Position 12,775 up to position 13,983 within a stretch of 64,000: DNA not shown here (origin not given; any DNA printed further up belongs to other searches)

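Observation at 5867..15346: Compact 11-gene DarA/DarB (dialkylresorcinol-type) biosynthetic operon without the polyene half of flexirubin clusters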

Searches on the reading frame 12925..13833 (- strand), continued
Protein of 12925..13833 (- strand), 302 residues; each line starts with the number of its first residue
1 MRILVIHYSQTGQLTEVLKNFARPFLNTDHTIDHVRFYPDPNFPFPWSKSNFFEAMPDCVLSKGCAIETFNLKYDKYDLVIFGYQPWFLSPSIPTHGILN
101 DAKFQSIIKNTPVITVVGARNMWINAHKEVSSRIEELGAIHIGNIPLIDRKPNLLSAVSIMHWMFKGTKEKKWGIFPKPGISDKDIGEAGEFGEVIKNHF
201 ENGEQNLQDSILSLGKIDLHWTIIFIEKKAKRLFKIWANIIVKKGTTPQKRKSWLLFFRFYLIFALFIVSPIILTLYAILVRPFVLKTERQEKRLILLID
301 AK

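Call 38: find_homologous_proteins(query=L012:4231-5895:+, max_evalue=1e-20)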
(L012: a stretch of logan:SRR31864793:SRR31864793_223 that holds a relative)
Query L012:4231-5895:+ (554 aa): 7992 proteins with E <= 1e-20 among 8000 candidates; the best 120 are listed.
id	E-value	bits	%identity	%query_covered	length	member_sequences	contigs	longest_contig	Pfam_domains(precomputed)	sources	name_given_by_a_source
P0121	0.0e+0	1199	94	100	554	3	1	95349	PF03417.22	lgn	-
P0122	7.1e-265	898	70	99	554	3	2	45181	PF03417.22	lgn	-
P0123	3.6e-240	816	67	94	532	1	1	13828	PF03417.22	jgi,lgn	jgi:predicted choloylglycine hydrolase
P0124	7.9e-205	700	73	73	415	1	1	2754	PF03417.22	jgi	jgi:predicted choloylglycine hydrolase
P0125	5.4e-200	684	57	94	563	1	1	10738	PF03417.22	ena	-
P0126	2.6e-199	681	57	94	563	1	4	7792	PF03417.22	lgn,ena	-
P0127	3.4e-199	681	57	94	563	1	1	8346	PF03417.22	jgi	-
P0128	1.9e-198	678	57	96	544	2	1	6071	PF03417.22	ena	-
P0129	2.9e-198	678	54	100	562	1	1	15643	PF03417.22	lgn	-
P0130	4.1e-198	677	57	94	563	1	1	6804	PF03417.22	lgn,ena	-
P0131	3.1e-197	674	57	94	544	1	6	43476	PF03417.22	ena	-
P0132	3.5e-196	671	54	100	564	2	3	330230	PF03417.22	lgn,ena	-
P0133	5.2e-196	670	57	94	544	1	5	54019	PF03417.22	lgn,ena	-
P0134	5.9e-196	670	56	96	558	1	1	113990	PF03417.22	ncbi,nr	ncbi:MAG: peptidase C45 [Flavobacteriales bacterium]|nr:MAG: peptidase C45 [Flavobacteriales bacteri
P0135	2.6e-195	668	57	94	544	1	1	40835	PF03417.22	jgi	jgi:isopenicillin-N N-acyltransferase like protein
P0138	8.0e-195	666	54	99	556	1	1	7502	PF03417.22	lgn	-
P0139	9.3e-195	666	52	100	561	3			PF03417.22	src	-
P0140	1.8e-194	665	54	99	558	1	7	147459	PF03417.22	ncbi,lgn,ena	-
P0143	1.8e-193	662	54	99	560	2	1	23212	PF03417.22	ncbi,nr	ncbi:MAG: peptidase C45 [Flavobacteriales bacterium]|nr:peptidase C45 [Flavobacteriales bacterium]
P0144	4.0e-193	661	54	96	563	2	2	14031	PF03417.22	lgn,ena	-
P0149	9.4e-192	656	52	100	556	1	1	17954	PF03417.22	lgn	-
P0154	1.9e-191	655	54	99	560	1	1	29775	PF03417.22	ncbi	-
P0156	3.7e-191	654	54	100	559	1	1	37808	PF03417.22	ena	-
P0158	7.8e-191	653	53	99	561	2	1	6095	PF03417.22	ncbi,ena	-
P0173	2.9e-189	648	53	98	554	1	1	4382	PF03417.22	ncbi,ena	-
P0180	2.1e-188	645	54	95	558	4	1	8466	PF03417.22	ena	-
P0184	6.7e-188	644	51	100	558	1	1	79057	PF03417.22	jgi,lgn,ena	-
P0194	3.7e-187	641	54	96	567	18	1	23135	PF03417.22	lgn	-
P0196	3.8e-187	641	53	95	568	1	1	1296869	PF03417.22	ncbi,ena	-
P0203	1.4e-186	639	52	97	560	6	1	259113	PF03417.22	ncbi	-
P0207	3.8e-186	638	53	96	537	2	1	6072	PF03417.22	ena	-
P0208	4.1e-186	638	53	99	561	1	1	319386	PF03417.22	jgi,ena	-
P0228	4.6e-185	634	53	94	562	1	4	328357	PF03417.22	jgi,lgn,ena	-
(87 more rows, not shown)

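Call 39: find_encoding_contigs(protein=P0126, flank=10000, max_places=4)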
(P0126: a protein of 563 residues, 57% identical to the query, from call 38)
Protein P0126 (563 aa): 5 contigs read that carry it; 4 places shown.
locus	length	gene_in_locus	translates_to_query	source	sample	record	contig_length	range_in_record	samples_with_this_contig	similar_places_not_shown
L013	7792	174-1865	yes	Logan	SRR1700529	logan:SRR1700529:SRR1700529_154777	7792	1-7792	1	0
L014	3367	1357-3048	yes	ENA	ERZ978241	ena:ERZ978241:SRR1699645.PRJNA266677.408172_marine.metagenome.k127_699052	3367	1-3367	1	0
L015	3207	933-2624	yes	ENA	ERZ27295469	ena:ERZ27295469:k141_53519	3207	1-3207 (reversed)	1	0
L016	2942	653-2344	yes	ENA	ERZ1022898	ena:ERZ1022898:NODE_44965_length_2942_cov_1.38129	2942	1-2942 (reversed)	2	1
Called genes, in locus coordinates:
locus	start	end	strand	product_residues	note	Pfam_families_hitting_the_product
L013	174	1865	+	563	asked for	PF03417:AAT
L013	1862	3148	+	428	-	PF00501:AMP-binding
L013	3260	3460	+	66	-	PF21212:Dimerisation2-like_dom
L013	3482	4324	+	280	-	PF00891:Methyltransf_2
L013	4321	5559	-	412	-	PF01266:DAO (faint), PF01494:FAD_binding_3, PF04820:Trp_halogenase, PF05834:Lycopene_cycl (faint), PF07992:Pyr_redox_2 (faint), PF12831:FAD_oxidored, PF13450:NAD_binding_8 (faint), PF04820:Trp_halogenase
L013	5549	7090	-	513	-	PF00070:Pyr_redox (faint), PF00890:FAD_binding_2 (weak), PF01266:DAO (faint), PF01593:Amino_oxidase, PF03486:HI0933_like (faint), PF13450:NAD_binding_8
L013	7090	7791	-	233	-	?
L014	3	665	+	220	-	?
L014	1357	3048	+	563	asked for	PF03417:AAT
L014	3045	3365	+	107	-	?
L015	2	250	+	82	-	?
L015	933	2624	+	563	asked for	PF03417:AAT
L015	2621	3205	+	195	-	?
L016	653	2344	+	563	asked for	PF03417:AAT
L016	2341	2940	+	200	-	?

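Call 40: find_encoding_contigs(protein=P0132, flank=10000, max_places=3)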
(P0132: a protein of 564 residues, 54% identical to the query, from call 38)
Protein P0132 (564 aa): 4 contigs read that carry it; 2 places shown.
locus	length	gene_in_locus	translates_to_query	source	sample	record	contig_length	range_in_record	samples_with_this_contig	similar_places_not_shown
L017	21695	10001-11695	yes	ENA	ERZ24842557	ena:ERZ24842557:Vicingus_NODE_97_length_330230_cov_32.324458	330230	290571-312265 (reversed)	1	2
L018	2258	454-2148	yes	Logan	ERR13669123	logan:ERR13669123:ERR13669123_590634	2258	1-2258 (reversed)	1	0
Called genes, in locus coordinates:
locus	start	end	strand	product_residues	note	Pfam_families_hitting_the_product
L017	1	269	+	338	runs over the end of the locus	PF14399:BtrH_N, PF16169:DUF4872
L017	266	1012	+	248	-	PF00005:ABC_tran, PF13304:AAA_21 (faint)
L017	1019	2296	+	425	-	PF12698:ABC2_membrane_3, PF01061:ABC2_membrane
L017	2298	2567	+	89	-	PF00550:PP-binding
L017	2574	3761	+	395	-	PF00109:ketoacyl-synt, PF02801:Ketoacyl-synt_C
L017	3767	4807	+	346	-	PF13723:Ketoacyl-synt_2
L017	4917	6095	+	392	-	PF00109:ketoacyl-synt, PF02801:Ketoacyl-synt_C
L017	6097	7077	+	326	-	PF13723:Ketoacyl-synt_2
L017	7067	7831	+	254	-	PF01522:Polysacc_deac_1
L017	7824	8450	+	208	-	PF03548:LolA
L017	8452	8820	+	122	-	PF07977:FabA (weak), PF22818:ApeI-like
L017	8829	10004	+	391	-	PF00535:Glycos_transf_2, PF13641:Glyco_tranf_2_3 (faint), PF09835:DUF2062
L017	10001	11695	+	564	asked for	PF03417:AAT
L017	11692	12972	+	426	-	PF00501:AMP-binding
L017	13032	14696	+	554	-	PF00890:FAD_binding_2, PF01266:DAO (weak), PF01593:Amino_oxidase, PF01946:Thi4 (weak), PF03486:HI0933_like (faint), PF07992:Pyr_redox_2 (faint), PF12831:FAD_oxidored (weak), PF13450:NAD_binding_8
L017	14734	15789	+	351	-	PF21212:Dimerisation2-like_dom, PF00891:Methyltransf_2, PF08242:Methyltransf_12 (weak), PF13649:Methyltransf_25 (faint)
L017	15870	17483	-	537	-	-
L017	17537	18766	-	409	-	PF00890:FAD_binding_2 (faint), PF01266:DAO (faint), PF01494:FAD_binding_3, PF03486:HI0933_like (weak), PF04820:Trp_halogenase, PF07992:Pyr_redox_2 (faint), PF12831:FAD_oxidored, PF04820:Trp_halogenase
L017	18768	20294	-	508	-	PF00890:FAD_binding_2, PF01266:DAO (weak), PF01946:Thi4 (faint), PF03486:HI0933_like (weak), PF07992:Pyr_redox_2 (faint), PF12831:FAD_oxidored (faint), PF13450:NAD_binding_8, PF01593:Amino_oxidase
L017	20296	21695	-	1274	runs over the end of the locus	PF01553:Acyltransferase, PF00891:Methyltransf_2, PF05175:MTS, PF08241:Methyltransf_11, PF08242:Methyltransf_12, PF13489:Methyltransf_23, PF13649:Methyltransf_25, PF13847:Methyltransf_31, +3 more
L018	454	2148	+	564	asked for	PF03417:AAT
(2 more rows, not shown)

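Call 45: search_solved_structures(query=window:12925-13833:-, max_evalue=1)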
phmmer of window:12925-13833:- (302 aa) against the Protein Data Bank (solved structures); distinct sequences matched with E-value up to 1: 0.

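Call 56: search_dna_similar(query=window:12925-13833:-, collection=plasmids, mode=protein, max_evalue=0.001, max_rows=15)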
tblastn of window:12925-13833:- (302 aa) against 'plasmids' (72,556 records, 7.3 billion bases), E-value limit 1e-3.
Records with a match: 4; places in all: 4; records where one place covers at least 80% of the query: 4.
Best place of each record, by identity: <60% 4.
By first word of the organism name: Streptomyces 3; Burkholderia 1.
By predicted mobility (MOB-suite, as given by PLSDB): non-mobilizable 2; conjugative 1; mobilizable 1.
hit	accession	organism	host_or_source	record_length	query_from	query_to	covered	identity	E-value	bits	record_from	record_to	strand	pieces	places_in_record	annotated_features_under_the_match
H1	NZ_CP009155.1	Burkholderia pseudomallei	environmental sample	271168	3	294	97%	30.7%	2e-42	162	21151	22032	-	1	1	hypothetical protein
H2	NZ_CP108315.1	Streptomyces sp. NBC_00008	-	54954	2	288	95%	24.7%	5e-23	106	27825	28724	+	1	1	hypothetical protein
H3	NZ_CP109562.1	Streptomyces sp. NBC_01383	-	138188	2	288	95%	23.7%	1e-24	110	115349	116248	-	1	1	hypothetical protein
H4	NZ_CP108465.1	Streptomyces sp. NBC_01260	-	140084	2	288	95%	23.7%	1e-24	110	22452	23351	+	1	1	hypothetical protein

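Call 57: get_annotated_region(hit=H1, flank=8000)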
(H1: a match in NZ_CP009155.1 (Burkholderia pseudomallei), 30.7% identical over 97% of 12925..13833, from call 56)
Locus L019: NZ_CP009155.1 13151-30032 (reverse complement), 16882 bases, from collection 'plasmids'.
description: Burkholderia pseudomallei strain TSV202 plasmid 1, complete sequence
organism: Burkholderia pseudomallei (NCBI taxid 28450)
taxonomy: Bacteria; Pseudomonadota; Betaproteobacteria; Burkholderiales; Burkholderiaceae; Burkholderia; Burkholderia pseudomallei
host: -; source: environmental sample; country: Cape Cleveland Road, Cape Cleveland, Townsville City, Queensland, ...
typing (MOB-suite, as given by PLSDB): conjugative; replicon rep_cluster_1398; relaxase MOBH; mating-pair formation MPF_T
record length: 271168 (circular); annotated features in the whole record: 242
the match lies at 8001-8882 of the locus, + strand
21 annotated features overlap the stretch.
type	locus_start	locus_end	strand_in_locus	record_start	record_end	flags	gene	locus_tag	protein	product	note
CDS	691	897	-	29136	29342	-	-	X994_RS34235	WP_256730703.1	helix-turn-helix transcriptional regulator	-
CDS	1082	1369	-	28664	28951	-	-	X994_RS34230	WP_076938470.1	H-NS histone family protein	-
CDS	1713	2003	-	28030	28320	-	-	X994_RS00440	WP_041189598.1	hypothetical protein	-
CDS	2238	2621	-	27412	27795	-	-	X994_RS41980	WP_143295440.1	hypothetical protein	-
CDS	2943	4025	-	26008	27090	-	-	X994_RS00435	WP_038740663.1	hypothetical protein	-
CDS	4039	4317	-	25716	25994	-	-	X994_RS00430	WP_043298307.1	hypothetical protein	-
CDS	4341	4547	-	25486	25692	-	-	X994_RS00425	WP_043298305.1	hypothetical protein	-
CDS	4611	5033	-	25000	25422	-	-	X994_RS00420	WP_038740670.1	type II toxin-antitoxin system VapC family toxin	-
CDS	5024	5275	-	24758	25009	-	-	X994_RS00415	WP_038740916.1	type II toxin-antitoxin system Phd/YefM family antitoxin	-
CDS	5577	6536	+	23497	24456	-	-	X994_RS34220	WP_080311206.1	tyrosine-type recombinase/integrase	GO:0015074 - DNA integration [Evidence IEA]; GO:0006310 - DNA recombination [Evidence IEA]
CDS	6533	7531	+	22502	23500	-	-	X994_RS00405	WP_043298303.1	tyrosine-type recombinase/integrase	GO:0015074 - DNA integration [Evidence IEA]; GO:0006310 - DNA recombination [Evidence IEA]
CDS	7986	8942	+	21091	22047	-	-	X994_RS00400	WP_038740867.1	hypothetical protein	-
CDS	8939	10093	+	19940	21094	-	-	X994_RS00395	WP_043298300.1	beta-ketoacyl-ACP synthase III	-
CDS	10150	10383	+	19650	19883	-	acpP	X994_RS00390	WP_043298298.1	acyl carrier protein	GO:0006633 - fatty acid biosynthetic process [Evidence IEA]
CDS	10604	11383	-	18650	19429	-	-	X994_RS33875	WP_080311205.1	tyrosine-type recombinase/integrase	GO:0015074 - DNA integration [Evidence IEA]; GO:0006310 - DNA recombination [Evidence IEA]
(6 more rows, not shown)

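Call 60: find_encoding_contigs(protein=P0125, flank=10000, max_places=6)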
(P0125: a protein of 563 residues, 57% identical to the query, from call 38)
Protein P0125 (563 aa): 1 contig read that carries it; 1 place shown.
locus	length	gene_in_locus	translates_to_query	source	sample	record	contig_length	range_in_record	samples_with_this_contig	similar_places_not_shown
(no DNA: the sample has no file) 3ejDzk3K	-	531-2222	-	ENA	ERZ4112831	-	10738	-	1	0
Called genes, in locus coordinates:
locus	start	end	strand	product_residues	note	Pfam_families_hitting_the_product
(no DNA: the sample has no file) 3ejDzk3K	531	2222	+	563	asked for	PF03417:AAT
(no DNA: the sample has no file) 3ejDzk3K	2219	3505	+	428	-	PF00501:AMP-binding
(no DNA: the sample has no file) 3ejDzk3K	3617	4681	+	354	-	PF21212:Dimerisation2-like_dom, PF00891:Methyltransf_2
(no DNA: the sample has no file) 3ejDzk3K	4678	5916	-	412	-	PF01266:DAO (faint), PF01494:FAD_binding_3, PF04820:Trp_halogenase, PF05834:Lycopene_cycl (faint), PF07992:Pyr_redox_2 (weak), PF12831:FAD_oxidored, PF13450:NAD_binding_8 (faint), PF04820:Trp_halogenase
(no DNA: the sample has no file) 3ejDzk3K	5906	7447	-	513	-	PF00070:Pyr_redox (faint), PF00890:FAD_binding_2 (weak), PF01266:DAO (faint), PF01593:Amino_oxidase, PF03486:HI0933_like (faint), PF13450:NAD_binding_8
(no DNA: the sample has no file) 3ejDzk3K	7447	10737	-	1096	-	?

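Call 73: predict_structure(alignment_id=A2)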
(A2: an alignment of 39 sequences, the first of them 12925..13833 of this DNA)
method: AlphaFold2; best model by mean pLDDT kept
length: 302 residues; sequences in the alignment: 39
mean_pLDDT: 88.1   pTM: 0.88
mean pLDDT of the five models: 88.1, 88.0, 87.4, 86.8, 86.6
residues with pLDDT >= 90: 158; 70-90: 135; 50-70: 9; < 50: 0
segments of 3 or more residues with pLDDT < 50: none
pLDDT, mean of each block of 10 residues (from residue 1): 96 93 92 96 87 91 95 96 92 95 97 90 77 95 88 77 83 75 91 93 84 86 77 91 93 92 84 83 80 82 59
secondary structure, 60 per line:
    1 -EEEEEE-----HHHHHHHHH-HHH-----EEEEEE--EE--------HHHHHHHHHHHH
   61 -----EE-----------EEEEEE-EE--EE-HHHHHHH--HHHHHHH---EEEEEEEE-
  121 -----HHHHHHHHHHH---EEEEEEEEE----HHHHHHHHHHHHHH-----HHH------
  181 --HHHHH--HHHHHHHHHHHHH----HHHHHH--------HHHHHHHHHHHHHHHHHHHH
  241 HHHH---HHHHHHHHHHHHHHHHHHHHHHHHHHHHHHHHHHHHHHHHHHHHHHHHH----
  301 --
elements in order: E2-7 H13-21 E31-36 H49-60 E79-84 H93-99 H102-108 E112-119 H126-136 E140-148 H153-166 H183-187 H190-202 H207-212 H221-244 H248-296

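Call 75: find_encoding_contigs(protein=P0025, flank=10000, max_places=1)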
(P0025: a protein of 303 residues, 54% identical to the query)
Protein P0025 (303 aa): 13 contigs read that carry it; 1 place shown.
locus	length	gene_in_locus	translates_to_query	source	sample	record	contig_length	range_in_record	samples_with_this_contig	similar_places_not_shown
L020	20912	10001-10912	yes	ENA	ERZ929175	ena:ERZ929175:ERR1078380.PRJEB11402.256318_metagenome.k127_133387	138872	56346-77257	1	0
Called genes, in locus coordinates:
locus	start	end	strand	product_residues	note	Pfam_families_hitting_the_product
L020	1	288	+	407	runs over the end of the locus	PF00109:ketoacyl-synt, PF02801:Ketoacyl-synt_C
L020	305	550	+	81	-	PF00550:PP-binding (weak)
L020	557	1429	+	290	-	PF03279:Lip_A_acyltrans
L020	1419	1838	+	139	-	PF22817:ApeP-like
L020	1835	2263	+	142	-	PF13279:4HBT_2, PF03061:4HBT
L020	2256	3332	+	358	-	PF00109:ketoacyl-synt, PF08545:ACP_syn_III (weak), PF02801:Ketoacyl-synt_C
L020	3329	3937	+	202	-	-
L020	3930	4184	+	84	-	PF00550:PP-binding (weak)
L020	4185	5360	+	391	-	PF00109:ketoacyl-synt, PF00108:Thiolase_N (weak), PF02801:Ketoacyl-synt_C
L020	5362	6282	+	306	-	PF13723:Ketoacyl-synt_2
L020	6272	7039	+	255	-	PF01522:Polysacc_deac_1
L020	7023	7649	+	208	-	PF03548:LolA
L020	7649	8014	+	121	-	PF07977:FabA, PF22818:ApeI-like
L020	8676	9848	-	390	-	PF13641:Glyco_tranf_2_3 (faint), PF00535:Glycos_transf_2, PF09835:DUF2062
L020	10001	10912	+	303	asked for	-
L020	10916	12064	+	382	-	PF08541:ACP_syn_III_C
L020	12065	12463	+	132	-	-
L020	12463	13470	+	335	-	PF14399:BtrH_N, PF16169:DUF4872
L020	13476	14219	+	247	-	PF00005:ABC_tran, PF13304:AAA_21 (weak)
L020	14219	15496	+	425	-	PF12698:ABC2_membrane_3, PF01061:ABC2_membrane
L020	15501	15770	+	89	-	PF00550:PP-binding (weak)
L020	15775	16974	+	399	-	PF00109:ketoacyl-synt, PF02801:Ketoacyl-synt_C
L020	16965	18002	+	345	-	PF13723:Ketoacyl-synt_2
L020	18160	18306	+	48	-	-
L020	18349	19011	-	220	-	PF04116:FA_hydroxylase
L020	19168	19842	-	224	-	PF02602:HEM4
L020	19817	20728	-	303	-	PF01379:Porphobil_deam, PF03900:Porphobil_deamC (weak)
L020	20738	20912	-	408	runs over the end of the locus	PF05201:GlutR_N, PF01488:Shikimate_DH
